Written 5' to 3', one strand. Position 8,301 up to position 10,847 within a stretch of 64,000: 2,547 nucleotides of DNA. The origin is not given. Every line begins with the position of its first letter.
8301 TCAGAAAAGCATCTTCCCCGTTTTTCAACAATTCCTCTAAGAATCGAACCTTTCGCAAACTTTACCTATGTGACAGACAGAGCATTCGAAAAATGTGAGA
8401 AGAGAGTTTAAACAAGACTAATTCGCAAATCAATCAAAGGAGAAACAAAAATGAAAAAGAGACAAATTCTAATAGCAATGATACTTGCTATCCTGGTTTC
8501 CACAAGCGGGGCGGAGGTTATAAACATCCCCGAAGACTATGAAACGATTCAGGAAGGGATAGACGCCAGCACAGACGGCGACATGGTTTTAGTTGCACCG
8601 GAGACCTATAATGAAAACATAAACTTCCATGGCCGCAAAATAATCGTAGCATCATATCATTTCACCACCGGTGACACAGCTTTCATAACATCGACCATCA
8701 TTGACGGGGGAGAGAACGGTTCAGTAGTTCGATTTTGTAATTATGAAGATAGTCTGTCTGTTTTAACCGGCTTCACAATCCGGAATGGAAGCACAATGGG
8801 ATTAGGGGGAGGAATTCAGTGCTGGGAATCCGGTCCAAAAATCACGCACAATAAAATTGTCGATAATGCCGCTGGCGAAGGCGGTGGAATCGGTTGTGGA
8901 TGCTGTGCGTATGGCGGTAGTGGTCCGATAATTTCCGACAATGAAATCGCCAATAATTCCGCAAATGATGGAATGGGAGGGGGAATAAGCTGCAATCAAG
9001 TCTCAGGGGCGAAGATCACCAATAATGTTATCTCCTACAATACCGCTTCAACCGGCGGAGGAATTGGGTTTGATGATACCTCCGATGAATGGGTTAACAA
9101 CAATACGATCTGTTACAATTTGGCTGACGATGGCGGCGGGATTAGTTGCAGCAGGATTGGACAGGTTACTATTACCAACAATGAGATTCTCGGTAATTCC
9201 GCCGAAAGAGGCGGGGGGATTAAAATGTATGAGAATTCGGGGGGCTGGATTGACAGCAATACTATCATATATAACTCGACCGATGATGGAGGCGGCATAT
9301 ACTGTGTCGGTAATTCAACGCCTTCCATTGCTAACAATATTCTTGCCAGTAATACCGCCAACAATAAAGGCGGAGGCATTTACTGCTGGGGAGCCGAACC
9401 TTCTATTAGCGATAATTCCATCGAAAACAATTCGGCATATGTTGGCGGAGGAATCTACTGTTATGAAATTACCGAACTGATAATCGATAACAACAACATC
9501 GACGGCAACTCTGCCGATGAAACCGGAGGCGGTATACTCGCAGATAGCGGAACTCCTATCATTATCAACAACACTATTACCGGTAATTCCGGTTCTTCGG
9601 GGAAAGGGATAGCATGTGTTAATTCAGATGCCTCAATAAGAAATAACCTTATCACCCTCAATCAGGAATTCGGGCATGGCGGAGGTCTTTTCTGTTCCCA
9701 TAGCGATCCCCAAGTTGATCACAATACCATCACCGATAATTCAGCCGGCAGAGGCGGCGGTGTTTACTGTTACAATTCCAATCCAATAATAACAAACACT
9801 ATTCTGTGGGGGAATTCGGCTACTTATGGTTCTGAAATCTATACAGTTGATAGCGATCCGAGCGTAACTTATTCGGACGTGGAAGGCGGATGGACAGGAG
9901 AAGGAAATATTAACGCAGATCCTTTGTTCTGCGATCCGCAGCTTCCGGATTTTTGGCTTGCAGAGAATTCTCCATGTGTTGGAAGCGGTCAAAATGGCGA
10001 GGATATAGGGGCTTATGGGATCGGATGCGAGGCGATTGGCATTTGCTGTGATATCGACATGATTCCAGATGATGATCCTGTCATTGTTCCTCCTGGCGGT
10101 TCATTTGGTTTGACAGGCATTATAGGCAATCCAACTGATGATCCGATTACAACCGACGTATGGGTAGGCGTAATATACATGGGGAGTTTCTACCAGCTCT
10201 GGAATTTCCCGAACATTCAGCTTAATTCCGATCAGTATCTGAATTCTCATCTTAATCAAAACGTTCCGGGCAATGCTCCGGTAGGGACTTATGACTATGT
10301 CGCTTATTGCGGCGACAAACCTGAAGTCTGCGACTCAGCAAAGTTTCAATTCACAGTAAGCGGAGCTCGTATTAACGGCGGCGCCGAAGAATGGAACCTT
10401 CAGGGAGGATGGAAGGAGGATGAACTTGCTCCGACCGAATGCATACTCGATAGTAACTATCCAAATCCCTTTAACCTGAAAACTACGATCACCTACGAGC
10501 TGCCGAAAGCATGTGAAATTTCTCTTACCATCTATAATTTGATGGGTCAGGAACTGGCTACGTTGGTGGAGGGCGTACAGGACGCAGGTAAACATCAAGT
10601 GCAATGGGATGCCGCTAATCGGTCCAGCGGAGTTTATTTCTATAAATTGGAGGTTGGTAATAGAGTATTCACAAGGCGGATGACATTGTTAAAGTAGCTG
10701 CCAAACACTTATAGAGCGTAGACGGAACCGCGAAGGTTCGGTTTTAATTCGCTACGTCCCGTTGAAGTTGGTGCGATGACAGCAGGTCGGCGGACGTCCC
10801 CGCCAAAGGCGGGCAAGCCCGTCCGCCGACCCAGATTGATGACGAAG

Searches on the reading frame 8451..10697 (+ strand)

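Call 63: search_protein_families(library=pfam, proteins=[window:8451-10697:+], max_evalue=0.001)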
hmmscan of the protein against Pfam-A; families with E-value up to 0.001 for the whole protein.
window:8451-10697:+ (748 aa): 3 families
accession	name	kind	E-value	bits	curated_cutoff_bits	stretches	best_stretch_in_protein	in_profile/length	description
PF13229.12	Beta_helix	-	3.3e-30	105.3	25.9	4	178-338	2-145/158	Right handed beta helix region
PF18962.6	Por_Secre_tail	-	8.9e-09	36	27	1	670-743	2-72/75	Secretion system C-terminal sorting domain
PF13860.13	FlgD_ig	-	4.5e-05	23.8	27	1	678-725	12-60/79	FlgD Ig-like domain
